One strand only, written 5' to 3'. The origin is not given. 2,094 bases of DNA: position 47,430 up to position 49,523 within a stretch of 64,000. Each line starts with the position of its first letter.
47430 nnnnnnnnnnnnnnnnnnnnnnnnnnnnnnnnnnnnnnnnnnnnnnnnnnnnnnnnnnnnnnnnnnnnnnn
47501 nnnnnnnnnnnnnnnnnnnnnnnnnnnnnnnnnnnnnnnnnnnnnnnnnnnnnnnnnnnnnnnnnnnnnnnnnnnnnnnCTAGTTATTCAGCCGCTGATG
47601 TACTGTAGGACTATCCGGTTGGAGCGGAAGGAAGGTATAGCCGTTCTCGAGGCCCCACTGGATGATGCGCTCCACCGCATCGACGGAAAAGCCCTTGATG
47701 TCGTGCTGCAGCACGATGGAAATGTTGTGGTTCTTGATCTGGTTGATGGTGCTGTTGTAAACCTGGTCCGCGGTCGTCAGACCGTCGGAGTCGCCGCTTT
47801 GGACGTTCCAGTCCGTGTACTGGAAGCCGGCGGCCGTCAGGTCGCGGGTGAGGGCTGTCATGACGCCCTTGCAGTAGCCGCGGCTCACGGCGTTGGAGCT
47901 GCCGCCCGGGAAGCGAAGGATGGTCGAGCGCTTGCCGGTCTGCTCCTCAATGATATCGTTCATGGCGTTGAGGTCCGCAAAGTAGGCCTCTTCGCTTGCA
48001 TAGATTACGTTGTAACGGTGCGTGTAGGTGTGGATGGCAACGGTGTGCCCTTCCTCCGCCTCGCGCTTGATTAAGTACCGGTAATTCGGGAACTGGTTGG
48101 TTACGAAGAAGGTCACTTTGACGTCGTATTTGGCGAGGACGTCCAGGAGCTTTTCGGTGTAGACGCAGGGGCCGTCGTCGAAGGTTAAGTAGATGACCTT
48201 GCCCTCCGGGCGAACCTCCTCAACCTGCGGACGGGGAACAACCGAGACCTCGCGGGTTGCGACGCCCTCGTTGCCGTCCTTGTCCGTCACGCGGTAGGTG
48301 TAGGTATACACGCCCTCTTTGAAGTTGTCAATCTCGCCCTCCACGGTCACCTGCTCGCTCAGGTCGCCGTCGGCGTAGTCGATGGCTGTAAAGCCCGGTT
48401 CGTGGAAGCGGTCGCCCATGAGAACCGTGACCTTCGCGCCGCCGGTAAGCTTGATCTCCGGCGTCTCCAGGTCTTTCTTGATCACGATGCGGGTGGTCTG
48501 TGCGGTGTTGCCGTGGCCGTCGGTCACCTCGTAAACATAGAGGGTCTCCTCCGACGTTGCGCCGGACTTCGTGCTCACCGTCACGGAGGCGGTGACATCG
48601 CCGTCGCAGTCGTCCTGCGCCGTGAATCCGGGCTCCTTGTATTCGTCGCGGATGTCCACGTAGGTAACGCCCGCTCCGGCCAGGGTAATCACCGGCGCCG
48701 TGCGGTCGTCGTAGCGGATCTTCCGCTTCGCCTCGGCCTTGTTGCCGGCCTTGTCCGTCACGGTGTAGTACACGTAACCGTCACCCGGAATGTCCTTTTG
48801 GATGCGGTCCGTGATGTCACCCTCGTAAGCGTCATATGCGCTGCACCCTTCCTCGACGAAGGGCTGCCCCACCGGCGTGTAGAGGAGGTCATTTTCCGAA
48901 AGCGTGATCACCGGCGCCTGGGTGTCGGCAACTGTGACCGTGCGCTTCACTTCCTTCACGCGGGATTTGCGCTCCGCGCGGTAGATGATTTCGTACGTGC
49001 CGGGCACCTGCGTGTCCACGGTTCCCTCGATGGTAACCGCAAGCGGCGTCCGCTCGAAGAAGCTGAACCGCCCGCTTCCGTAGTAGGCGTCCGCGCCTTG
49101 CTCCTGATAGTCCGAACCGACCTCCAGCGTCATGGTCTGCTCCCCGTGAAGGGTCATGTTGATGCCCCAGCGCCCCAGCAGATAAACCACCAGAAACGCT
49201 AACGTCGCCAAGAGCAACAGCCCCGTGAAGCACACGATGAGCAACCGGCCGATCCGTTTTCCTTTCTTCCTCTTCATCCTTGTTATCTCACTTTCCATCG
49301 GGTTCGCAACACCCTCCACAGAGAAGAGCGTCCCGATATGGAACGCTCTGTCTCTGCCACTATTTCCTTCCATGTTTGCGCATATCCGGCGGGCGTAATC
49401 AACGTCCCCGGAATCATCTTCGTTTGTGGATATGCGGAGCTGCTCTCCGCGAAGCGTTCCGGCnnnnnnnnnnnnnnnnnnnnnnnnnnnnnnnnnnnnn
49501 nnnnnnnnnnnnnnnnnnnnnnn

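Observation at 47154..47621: ~460-nt imperfect palindrome that swallows the last 12 codons of the deacetylase gene (possible inverton or giant RNA hairpin)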

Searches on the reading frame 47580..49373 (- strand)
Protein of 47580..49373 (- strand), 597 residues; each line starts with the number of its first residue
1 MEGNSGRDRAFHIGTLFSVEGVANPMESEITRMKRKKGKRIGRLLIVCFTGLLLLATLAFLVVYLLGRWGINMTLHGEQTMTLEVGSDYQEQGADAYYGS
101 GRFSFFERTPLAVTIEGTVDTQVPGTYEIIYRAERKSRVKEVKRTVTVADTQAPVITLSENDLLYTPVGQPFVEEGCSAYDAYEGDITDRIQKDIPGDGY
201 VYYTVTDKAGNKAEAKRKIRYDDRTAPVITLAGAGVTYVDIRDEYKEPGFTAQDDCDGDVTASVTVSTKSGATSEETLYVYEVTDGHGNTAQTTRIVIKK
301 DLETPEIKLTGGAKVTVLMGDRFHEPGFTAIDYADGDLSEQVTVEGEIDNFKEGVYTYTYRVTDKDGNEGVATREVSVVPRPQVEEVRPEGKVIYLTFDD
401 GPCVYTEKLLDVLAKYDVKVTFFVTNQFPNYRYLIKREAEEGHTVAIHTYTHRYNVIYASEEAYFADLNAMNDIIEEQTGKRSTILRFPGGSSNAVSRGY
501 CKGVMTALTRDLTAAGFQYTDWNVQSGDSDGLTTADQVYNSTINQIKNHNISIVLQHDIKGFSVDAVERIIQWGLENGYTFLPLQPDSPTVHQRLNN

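Call 13: find_encoding_contigs(protein=window:47580-49373:-, flank=4000, max_places=10)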
Protein window:47580-49373:- (597 aa): 5 contigs read that carry it; 4 places shown.
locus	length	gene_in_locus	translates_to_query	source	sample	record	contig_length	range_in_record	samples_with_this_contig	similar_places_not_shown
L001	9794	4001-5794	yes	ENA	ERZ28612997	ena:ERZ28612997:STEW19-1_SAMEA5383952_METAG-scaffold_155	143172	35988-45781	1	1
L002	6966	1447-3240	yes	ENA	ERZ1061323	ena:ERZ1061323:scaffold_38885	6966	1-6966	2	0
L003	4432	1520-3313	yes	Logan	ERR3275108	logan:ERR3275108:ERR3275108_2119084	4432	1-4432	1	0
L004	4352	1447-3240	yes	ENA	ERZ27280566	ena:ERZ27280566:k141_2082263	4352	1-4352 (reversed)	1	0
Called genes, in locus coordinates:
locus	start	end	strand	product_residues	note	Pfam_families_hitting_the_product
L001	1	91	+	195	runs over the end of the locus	-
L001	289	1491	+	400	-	PF17767:NAPRTase_N, PF04095:NAPRTase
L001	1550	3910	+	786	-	PF03415:Peptidase_C11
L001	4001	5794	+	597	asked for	PF16403:Bact_surface_Ig-like, PF01522:Polysacc_deac_1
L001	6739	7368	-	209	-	PF03358:FMN_red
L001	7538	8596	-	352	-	PF00437:T2SSE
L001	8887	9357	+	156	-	PF12802:MarR_2, PF01047:MarR, PF13463:HTH_27 (weak), PF01325:Fe_dep_repress (weak)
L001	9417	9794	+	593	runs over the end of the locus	PF00664:ABC_membrane, PF00005:ABC_tran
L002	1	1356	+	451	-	?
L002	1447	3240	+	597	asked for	PF16403:Bact_surface_Ig-like, PF01522:Polysacc_deac_1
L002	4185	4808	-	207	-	-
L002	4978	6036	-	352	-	PF00437:T2SSE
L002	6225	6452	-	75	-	-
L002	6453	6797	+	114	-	PF01047:MarR, PF12802:MarR_2, PF12840:HTH_20 (faint), PF13463:HTH_27 (weak), PF01325:Fe_dep_repress (weak)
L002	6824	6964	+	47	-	?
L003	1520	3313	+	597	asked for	PF16403:Bact_surface_Ig-like, PF01522:Polysacc_deac_1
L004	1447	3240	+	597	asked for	PF16403:Bact_surface_Ig-like, PF01522:Polysacc_deac_1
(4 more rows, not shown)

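Call 14: find_homologous_proteins(query=window:47583-49373:-)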
Query window:47583-49373:- (597 aa): 3654 proteins with E <= 0.001 among 8000 candidates; the best 120 are listed.
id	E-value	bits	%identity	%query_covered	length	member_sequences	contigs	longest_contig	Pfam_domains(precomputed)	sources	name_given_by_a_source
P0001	0.0e+0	1348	99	100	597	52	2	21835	PF01522.27,PF16403.12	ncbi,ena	-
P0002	5.5e-269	912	73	89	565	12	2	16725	PF01522.27,PF16403.12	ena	-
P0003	8.9e-269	911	72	92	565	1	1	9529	PF01522.27,PF16403.12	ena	-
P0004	8.7e-268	908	72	92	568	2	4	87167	PF01522.27,PF16403.12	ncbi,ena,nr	ncbi:MAG: DUF5011 domain-containing protein [Lachnospiraceae bacterium]|nr:DUF5011 domain-containing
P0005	3.8e-267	906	72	92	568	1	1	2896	PF01522.27,PF16403.12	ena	-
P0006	7.8e-255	865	69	94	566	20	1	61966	PF01522.27,PF16403.12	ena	-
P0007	3.8e-234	797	63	94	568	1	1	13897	PF01522.27,PF16403.12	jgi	-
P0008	5.1e-230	783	62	92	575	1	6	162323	PF01522.27,PF16403.12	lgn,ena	-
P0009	1.0e-189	650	44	88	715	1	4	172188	PF23237.2,PF15418.13,PF17963.8,PF01522.27,PF02494.23,PF07523.19,PF16403.12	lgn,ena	-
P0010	8.0e-179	614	42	88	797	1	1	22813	PF15418.13,PF18981.7,PF04507.20,PF01522.27,PF02494.23,PF16403.12,PF03639.20,PF23237.2,PF22352.3,PF17963.8,PF07523.19,PF05345.19,PF19077.7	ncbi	-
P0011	9.6e-176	604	52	95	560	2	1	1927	PF01522.27,PF16403.12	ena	-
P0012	3.2e-174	599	41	88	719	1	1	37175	PF15418.13,PF17963.8,PF01522.27,PF02494.23,PF07523.19,PF16403.12,PF12245.15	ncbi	-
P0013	9.9e-174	597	55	88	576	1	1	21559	PF01522.27,PF16403.12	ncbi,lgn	-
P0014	8.4e-173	594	45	81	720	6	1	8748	PF17963.8,PF01522.27,PF16403.12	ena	-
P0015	1.7e-172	593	49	78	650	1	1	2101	PF01522.27,PF16403.12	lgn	-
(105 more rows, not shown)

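Call 17: find_encoding_contigs(protein=P0001, flank=3000, max_places=4)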
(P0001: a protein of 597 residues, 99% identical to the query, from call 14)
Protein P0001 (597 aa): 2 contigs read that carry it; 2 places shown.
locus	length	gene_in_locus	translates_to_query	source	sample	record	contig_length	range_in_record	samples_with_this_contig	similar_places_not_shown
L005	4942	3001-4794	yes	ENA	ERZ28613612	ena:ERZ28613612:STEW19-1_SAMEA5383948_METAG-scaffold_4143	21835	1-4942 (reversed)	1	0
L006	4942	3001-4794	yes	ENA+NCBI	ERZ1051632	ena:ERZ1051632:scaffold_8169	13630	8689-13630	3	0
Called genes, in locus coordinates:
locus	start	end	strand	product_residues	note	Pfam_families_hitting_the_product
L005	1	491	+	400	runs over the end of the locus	PF17767:NAPRTase_N, PF04095:NAPRTase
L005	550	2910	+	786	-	PF03415:Peptidase_C11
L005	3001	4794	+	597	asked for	PF16403:Bact_surface_Ig-like, PF01522:Polysacc_deac_1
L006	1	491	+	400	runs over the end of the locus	PF17767:NAPRTase_N, PF04095:NAPRTase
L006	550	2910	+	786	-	PF03415:Peptidase_C11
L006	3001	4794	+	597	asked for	PF16403:Bact_surface_Ig-like, PF01522:Polysacc_deac_1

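Call 18: find_encoding_contigs(protein=P0002, flank=3000, max_places=3)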
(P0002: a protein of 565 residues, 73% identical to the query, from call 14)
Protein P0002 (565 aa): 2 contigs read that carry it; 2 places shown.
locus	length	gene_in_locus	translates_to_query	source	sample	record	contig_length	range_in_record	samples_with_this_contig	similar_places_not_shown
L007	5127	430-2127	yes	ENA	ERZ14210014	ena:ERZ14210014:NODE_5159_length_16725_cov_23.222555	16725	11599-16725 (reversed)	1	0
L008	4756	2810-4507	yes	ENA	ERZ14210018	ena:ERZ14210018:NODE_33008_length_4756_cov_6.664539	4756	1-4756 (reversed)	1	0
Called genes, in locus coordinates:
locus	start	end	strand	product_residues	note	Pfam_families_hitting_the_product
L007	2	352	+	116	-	?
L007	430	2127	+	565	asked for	PF16403:Bact_surface_Ig-like, PF01522:Polysacc_deac_1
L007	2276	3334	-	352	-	PF00437:T2SSE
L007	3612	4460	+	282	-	-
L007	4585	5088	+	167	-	PF12802:MarR_2, PF01047:MarR, PF01325:Fe_dep_repress (faint)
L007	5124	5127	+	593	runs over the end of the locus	PF00664:ABC_membrane, PF00005:ABC_tran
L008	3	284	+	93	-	?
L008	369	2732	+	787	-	PF03415:Peptidase_C11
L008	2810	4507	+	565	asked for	PF16403:Bact_surface_Ig-like, PF01522:Polysacc_deac_1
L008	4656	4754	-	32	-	?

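Call 19: find_encoding_contigs(protein=P0004, flank=3000, max_places=3)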
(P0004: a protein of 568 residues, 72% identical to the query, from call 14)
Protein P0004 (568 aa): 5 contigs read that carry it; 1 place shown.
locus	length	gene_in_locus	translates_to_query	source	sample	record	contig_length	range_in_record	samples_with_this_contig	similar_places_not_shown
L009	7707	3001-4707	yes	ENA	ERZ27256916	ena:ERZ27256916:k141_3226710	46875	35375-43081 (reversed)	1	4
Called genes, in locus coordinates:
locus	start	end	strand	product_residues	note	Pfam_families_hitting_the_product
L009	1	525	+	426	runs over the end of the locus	PF17767:NAPRTase_N, PF04095:NAPRTase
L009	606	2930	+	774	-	PF03415:Peptidase_C11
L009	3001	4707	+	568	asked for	PF16403:Bact_surface_Ig-like, PF01522:Polysacc_deac_1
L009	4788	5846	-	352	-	PF00437:T2SSE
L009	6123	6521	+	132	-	-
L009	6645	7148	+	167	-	PF12802:MarR_2, PF01047:MarR, PF13463:HTH_27 (weak), PF01325:Fe_dep_repress (weak)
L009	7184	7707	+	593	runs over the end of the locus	PF00664:ABC_membrane, PF00005:ABC_tran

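Call 20: find_encoding_contigs(protein=P0006, flank=3000, max_places=3)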
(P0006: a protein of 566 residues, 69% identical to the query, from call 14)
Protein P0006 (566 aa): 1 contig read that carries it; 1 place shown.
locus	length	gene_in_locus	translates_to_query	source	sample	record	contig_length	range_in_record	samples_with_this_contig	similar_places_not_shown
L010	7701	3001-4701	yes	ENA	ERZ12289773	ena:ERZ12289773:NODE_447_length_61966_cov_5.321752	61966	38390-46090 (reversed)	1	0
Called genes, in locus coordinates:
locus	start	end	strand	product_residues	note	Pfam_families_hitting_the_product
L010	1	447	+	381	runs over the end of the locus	PF17767:NAPRTase_N, PF04095:NAPRTase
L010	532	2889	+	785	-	PF03415:Peptidase_C11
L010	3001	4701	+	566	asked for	PF16403:Bact_surface_Ig-like, PF01522:Polysacc_deac_1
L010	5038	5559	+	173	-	-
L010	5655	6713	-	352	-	PF00437:T2SSE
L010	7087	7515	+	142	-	PF21984:DnaD_N (weak), PF01978:TrmB (weak), PF01047:MarR, PF12802:MarR_2, PF01726:LexA_DNA_bind (faint), PF12840:HTH_20 (faint), PF01325:Fe_dep_repress (faint), PF13412:HTH_24 (faint)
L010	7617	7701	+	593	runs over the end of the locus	PF00664:ABC_membrane, PF00005:ABC_tran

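Call 24: find_encoding_contigs(protein=P0008, flank=3000, max_places=3)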
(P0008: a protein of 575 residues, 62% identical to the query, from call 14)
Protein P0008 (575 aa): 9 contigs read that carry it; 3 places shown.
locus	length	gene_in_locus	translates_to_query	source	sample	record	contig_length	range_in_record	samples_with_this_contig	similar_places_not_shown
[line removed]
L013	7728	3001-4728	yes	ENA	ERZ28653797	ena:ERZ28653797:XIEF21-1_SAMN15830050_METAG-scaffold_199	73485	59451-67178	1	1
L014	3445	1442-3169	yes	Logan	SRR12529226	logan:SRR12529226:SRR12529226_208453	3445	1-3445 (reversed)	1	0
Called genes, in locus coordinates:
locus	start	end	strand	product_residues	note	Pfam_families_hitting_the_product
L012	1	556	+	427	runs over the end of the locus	PF17767:NAPRTase_N, PF04095:NAPRTase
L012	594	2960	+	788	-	PF03415:Peptidase_C11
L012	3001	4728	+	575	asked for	PF16403:Bact_surface_Ig-like, PF01522:Polysacc_deac_1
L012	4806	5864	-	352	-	PF00437:T2SSE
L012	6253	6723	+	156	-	PF12802:MarR_2, PF01047:MarR, PF13463:HTH_27 (weak), PF01325:Fe_dep_repress (faint)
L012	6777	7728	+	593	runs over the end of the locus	PF00664:ABC_membrane, PF00005:ABC_tran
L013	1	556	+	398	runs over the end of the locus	PF17767:NAPRTase_N, PF04095:NAPRTase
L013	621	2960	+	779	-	PF03415:Peptidase_C11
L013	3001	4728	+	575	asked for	PF16403:Bact_surface_Ig-like, PF01522:Polysacc_deac_1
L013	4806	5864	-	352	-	PF00437:T2SSE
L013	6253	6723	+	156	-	PF12802:MarR_2, PF01047:MarR, PF13463:HTH_27 (weak), PF01325:Fe_dep_repress (faint)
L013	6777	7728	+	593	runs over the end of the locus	PF00664:ABC_membrane, PF00005:ABC_tran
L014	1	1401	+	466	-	?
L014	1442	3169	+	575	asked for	PF16403:Bact_surface_Ig-like, PF01522:Polysacc_deac_1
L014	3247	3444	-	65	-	?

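Call 25: find_encoding_contigs(protein=P0007, flank=3000, max_places=3)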
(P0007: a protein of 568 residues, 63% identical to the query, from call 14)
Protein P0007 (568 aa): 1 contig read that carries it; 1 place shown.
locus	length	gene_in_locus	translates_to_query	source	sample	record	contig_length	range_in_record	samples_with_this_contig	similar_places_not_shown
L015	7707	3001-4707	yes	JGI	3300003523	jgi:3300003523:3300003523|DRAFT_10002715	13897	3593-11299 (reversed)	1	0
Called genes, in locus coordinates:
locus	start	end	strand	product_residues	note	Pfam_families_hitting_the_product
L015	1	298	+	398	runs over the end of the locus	PF17767:NAPRTase_N, PF04095:NAPRTase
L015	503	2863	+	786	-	PF03415:Peptidase_C11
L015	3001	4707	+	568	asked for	PF16403:Bact_surface_Ig-like, PF01522:Polysacc_deac_1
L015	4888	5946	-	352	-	PF00437:T2SSE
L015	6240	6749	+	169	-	PF12802:MarR_2, PF01047:MarR, PF13463:HTH_27 (faint), PF01022:HTH_5 (faint), PF12840:HTH_20 (weak), PF13412:HTH_24 (faint)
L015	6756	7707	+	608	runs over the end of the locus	PF00664:ABC_membrane, PF00005:ABC_tran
